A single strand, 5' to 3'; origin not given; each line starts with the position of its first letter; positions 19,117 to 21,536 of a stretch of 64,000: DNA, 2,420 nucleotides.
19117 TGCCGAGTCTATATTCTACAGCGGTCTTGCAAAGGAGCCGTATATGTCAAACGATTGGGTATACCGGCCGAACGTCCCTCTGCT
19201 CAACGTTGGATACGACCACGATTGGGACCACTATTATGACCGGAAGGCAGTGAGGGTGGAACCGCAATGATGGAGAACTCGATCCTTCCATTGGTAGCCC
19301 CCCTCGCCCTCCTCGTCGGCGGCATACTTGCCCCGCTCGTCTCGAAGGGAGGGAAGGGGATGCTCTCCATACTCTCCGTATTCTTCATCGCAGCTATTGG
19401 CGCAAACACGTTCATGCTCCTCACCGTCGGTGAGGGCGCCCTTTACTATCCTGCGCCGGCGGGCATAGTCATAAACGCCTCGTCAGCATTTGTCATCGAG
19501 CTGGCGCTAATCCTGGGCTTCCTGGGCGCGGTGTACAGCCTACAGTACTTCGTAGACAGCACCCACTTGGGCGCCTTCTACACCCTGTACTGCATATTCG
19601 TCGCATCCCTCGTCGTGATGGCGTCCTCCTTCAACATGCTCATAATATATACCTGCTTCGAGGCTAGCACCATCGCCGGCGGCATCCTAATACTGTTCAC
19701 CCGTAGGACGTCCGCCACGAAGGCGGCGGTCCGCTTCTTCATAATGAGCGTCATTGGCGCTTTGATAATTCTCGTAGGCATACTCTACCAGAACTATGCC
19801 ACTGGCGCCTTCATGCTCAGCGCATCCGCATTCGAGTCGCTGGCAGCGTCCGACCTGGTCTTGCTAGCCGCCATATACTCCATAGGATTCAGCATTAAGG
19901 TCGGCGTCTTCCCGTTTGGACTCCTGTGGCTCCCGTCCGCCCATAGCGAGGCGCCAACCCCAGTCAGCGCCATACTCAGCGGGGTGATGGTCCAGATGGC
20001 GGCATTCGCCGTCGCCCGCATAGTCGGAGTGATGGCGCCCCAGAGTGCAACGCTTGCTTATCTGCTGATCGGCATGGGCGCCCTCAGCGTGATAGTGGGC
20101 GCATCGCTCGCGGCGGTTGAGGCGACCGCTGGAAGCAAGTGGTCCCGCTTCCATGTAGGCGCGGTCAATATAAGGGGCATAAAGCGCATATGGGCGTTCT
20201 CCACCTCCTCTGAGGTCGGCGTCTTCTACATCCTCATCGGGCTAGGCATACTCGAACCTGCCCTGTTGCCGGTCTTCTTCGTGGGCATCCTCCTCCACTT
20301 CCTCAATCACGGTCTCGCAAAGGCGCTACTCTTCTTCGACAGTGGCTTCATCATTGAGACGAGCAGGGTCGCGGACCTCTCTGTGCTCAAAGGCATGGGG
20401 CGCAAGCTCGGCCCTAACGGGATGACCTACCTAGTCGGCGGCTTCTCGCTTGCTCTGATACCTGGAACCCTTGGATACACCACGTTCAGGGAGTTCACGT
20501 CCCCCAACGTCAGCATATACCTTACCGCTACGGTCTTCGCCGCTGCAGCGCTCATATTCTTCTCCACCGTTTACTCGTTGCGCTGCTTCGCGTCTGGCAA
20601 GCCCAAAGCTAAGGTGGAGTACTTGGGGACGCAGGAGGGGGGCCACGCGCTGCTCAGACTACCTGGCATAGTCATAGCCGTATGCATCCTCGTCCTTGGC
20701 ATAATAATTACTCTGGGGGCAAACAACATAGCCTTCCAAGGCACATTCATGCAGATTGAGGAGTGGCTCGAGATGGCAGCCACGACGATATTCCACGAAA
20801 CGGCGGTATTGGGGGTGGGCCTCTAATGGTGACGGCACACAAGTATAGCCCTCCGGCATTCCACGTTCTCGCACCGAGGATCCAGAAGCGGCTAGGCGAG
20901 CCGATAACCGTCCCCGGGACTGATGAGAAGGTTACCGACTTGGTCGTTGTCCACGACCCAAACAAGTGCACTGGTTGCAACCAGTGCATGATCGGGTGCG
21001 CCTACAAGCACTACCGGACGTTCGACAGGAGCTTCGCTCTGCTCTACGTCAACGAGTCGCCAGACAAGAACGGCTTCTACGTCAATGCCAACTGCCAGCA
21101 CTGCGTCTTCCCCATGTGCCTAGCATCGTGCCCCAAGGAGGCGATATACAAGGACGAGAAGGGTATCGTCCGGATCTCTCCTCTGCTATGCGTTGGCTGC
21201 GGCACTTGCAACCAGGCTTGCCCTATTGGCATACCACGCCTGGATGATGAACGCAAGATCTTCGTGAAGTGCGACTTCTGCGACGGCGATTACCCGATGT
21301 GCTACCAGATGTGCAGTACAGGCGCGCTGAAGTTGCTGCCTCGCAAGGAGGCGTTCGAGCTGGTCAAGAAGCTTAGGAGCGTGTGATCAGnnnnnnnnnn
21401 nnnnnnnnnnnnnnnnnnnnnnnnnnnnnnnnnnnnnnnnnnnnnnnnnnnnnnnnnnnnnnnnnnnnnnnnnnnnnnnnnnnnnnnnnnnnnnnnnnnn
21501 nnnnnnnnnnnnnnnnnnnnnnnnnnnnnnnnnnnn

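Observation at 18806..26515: Group 4 energy-converting [NiFe]-hydrogenase operon with an embedded HdrB-type CCG-domain subunit and no formate dehydrogenase or CODH partner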

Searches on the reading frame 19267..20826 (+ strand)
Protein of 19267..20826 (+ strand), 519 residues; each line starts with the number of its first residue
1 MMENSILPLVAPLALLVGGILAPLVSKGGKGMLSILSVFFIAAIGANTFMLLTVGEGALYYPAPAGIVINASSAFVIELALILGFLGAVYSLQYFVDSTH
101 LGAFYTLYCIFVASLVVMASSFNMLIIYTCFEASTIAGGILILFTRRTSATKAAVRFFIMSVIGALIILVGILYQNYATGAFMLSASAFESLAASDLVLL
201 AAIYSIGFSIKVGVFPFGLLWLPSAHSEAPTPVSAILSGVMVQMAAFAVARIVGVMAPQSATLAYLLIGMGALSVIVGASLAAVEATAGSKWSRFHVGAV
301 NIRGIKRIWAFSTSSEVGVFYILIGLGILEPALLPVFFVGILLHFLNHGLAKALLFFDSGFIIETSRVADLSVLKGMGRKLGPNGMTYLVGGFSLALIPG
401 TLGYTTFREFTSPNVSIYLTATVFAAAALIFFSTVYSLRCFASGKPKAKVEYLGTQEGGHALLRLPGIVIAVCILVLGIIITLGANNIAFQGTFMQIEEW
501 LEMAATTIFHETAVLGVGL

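Call 3: search_protein_families(library=pfam, proteins=[window:19267-20826:+], max_evalue=0.01)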
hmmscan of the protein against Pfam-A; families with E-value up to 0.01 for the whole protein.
window:19267-20826:+ (519 aa): 1 family
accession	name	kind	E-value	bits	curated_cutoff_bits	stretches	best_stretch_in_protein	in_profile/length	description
PF00361.26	Proton_antipo_M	-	1.3e-22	80.9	21.5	2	123-284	3-167/294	NADH:quinone oxidoreductase/Mrp antiporter, TM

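Call 26: search_protein_families(library=ncbifam, proteins=[window:19267-20826:+], max_evalue=0.001)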
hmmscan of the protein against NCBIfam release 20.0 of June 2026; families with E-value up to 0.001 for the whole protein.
window:19267-20826:+ (519 aa): 55 families (the best 25 are shown)
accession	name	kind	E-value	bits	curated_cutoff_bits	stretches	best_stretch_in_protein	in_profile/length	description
NF005086.0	PRK06521.1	equivalog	7.3e-32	110.6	667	1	63-404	72-404/669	hydrogenase 4 subunit B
TIGR01972.1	NDH_I_M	subfamily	4.6e-31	108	263.8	1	69-481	76-464/486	NADH-quinone oxidoreductase subunit M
NF006240.0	PRK08376.1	subfamily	4.7e-29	101.7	662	1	44-486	64-497/521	putative monovalent cation/H+ antiporter subunit D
NF009287.0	PRK12647.1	equivalog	4.1e-28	98.4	937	1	82-488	87-474/773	putative monovalent cation/H+ antiporter subunit A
NF006419.0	PRK08668.1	equivalog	1.8e-27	96.4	617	1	12-480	8-466/613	NADH dehydrogenase subunit M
NF005044.0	PRK06458.1-4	equivalog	1.1e-23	83.9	610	1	10-483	12-481/531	hydrogenase 4 subunit F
NF006418.0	PRK08667.1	equivalog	2.1e-23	82.7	794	1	71-405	78-399/644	hydrogenase membrane subunit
NF005097.0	PRK06525.1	equivalog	4.1e-23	81.8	430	1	33-451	43-448/480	hydrogenase 4 subunit D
NF009288.0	PRK12648.1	equivalog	7.4e-23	80.6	1104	1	73-510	78-500/954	monovalent cation/H+ antiporter subunit A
TIGR00940.1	2a6301s01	subfamily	9.3e-23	80.4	920.45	1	83-488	87-496/793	monovalent cation:proton antiporter subunit A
NF005041.0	PRK06458.1-1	equivalog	3.1e-22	79.3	951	1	66-398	69-395/526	hydrogenase 4 subunit F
NF005042.0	PRK06458.1-2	equivalog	3.3e-22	79.2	437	1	68-411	55-366/439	hydrogenase 4 subunit F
NF009284.0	PRK12644.1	equivalog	1.2e-21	76.6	962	1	73-489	76-479/975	Na+/H+ antiporter subunit A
NF005561.0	PRK07234.1-1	equivalog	1.6e-20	73.4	718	1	79-405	88-399/569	putative monovalent cation/H+ antiporter subunit D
NF004445.0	PRK05777.2-3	equivalog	2.5e-20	72.9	408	1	48-483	51-465/475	NADH-quinone oxidoreductase subunit NuoN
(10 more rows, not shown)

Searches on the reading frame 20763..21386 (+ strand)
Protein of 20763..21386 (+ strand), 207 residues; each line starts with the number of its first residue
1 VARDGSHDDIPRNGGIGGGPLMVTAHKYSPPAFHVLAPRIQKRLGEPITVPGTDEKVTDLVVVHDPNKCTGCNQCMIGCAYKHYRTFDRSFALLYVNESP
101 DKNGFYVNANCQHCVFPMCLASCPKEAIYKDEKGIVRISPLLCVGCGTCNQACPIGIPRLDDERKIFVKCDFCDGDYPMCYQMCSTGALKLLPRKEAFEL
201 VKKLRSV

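Call 3: search_protein_families(library=pfam, proteins=[window:20763-21386:+], max_evalue=0.01)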
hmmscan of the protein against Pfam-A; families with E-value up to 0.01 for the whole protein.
window:20763-21386:+ (207 aa): 10 families
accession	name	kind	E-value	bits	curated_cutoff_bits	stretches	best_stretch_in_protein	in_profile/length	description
PF13247.11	Fer4_11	-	7e-20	71.5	26.2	1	105-191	4-97/100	4Fe-4S dicluster domain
PF12838.12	Fer4_7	-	7.3e-13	49.2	27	2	110-157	1-52/52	4Fe-4S dicluster domain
PF13237.11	Fer4_10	-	4.1e-09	36.7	25.5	2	136-184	2-52/53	4Fe-4S dicluster domain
PF13187.11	Fer4_9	-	7.3e-09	36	27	2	143-188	2-51/52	4Fe-4S dicluster domain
PF12837.12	Fer4_6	-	2.8e-08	33.8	25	2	61-81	1-21/24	4Fe-4S binding domain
PF14697.11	Fer4_21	-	2.9e-07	31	35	1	109-155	6-53/59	4Fe-4S dicluster domain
PF00037.32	Fer4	-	8.1e-07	29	21.1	1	137-157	2-22/24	4Fe-4S binding domain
PF12797.12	Fer4_2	-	7.6e-06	26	24.5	2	136-154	3-21/22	4Fe-4S binding domain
PF25160.1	LdpA_Fe-S-bd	-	8.3e-05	22.7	27.6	1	114-156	5-41/49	LdpA Fe-S cluster-binding domain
PF13183.11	Fer4_8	-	0.00099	20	27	0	139-157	50-68/68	4Fe-4S dicluster domain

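Call 26: search_protein_families(library=ncbifam, proteins=[window:20826-21386:+], max_evalue=0.001)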
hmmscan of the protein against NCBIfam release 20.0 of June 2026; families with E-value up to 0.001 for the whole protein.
window:20826-21386:+ (186 aa): 47 families (the best 25 are shown)
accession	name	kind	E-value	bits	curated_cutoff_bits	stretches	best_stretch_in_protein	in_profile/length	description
TIGR02951.1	DMSO_dmsB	equivalog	1.3e-20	74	214.1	1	79-170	53-150/161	DMSO/selenate family reductase complex B subunit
NF045766.1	PhenlGlyoxDHPadI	equivalog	1.3e-20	73.6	700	1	41-175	7-140/443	NADH-dependent phenylglyoxylate dehydrogenase subunit beta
NF008134.0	PRK10882.1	equivalog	1.2e-19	70.5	263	2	82-175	104-210/329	hydrogenase 2 operon protein HybA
NF007382.0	PRK09898.1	equivalog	6.6e-17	61.7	213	1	40-175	60-205/208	ferredoxin-like protein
TIGR03149.1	cyt_nit_nrfC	equivalog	1.1e-16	60.9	377.6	1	33-169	33-180/225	cytochrome c nitrite reductase Fe-S protein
NF045715.1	sulf_resp_HmcB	equivalog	3e-16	59.4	420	1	77-181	94-206/307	sulfate respiration complex iron-sulfur protein HmcB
NF038355.1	FDH3_beta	equivalog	4e-16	59.6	240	1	41-154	5-123/180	formate dehydrogenase FDH3 subunit beta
TIGR01582.1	FDH-beta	equivalog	1.8e-15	56.8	334.7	1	84-175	87-184/283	formate dehydrogenase subunit beta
NF045797.1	DsrO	equivalog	2.8e-15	56.4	200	1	85-135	98-148/235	sulfate reduction electron transfer complex DsrMKJOP subunit DsrO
NF011569.0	PRK14993.1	equivalog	1.2e-13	51.1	416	1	86-167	96-182/244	tetrathionate reductase subunit TtrB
TIGR03478.1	DMSO_red_II_bet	subfamily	1.4e-12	47.2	480.7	1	77-152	118-194/321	DMSO reductase family type II enzyme, iron-sulfur subunit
NF009451.0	PRK12809.1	equivalog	2.2e-12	46.1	1154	1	41-175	5-141/639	formate-dependent uric acid utilization protein YgfT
NF009408.0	PRK12769.1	equivalog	3e-12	45.5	1003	1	41-181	5-155/659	formate-dependent uric acid utilization protein AegA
NF041715.1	arsenate_red_ArrB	equivalog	2.6e-11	43.5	450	1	40-137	4-104/233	arsenate respiratory reductase iron-sulfur subunit ArrB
NF042979.1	EthbenzDh_ebdB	equivalog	5.5e-11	41.9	740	1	79-149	142-213/354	ethylbenzene dehydrogenase subunit beta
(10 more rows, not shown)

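Call 30: search_solved_structures(query=window:20826-21386:+, max_evalue=0.001)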
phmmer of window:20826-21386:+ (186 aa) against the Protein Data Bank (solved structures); distinct sequences matched with E-value up to 0.001: 34.
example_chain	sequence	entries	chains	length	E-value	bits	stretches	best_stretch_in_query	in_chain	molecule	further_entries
8c0z_C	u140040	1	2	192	5.9e-19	71.6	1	44-170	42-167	Iron-sulfur cluster-binding protein potential subunit of aldehyde oxidoreductase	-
9mqx_E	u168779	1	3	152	7e-19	71.4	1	40-182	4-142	Fe-S-cluster-containing hydrogenase subunit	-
7qv7_A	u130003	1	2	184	5.6e-18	68.4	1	40-136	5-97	Hydrogen dependent carbon dioxide reductase subunit HycB3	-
6x6u_B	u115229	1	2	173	2.4e-14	56.6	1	40-166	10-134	Oxidoreductase, Fe-S subunit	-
1kqf_B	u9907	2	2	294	2.7e-14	56.4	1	88-181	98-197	FORMATE DEHYDROGENASE, NITRATE-INDUCIBLE, IRON-SULFUR SUBUNIT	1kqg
9sw6_G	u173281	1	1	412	7.5e-14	55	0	121-170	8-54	Polyferredoxin protein MvhB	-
6x1o_B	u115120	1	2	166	1e-13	54.5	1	42-166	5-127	Oxidoreductase, Fe-S subunit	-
9vap_B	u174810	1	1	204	1e-12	51.3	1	43-155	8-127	4Fe-4S dicluster domain-containing protein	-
7z0s_B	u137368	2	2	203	1.1e-12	51.2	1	41-146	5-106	Formate hydrogenlyase subunit 2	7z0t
4ydd_B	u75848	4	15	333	4e-12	49.3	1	76-160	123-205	DMSO reductase family type II enzyme, iron-sulfur subunit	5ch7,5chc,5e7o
7b04_A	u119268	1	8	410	7e-12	48.6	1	83-152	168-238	Nitrite oxidoreductase subunit B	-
2ivf_B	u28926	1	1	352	1.9e-10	43.9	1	79-152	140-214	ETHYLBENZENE DEHYDROGENASE BETA-SUBUNIT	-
6cz7_B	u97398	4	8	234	6.7e-10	42.1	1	41-137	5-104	4Fe-4S ferredoxin, iron-sulfur binding domain protein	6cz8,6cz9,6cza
7qv7_B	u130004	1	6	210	3e-09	40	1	31-146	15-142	Hydrogen dependent carbon dioxide reductase subunit HycB4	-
30gj_B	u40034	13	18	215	9.8e-09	38.3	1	78-182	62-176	Formate dehydrogenase, beta subunit, putative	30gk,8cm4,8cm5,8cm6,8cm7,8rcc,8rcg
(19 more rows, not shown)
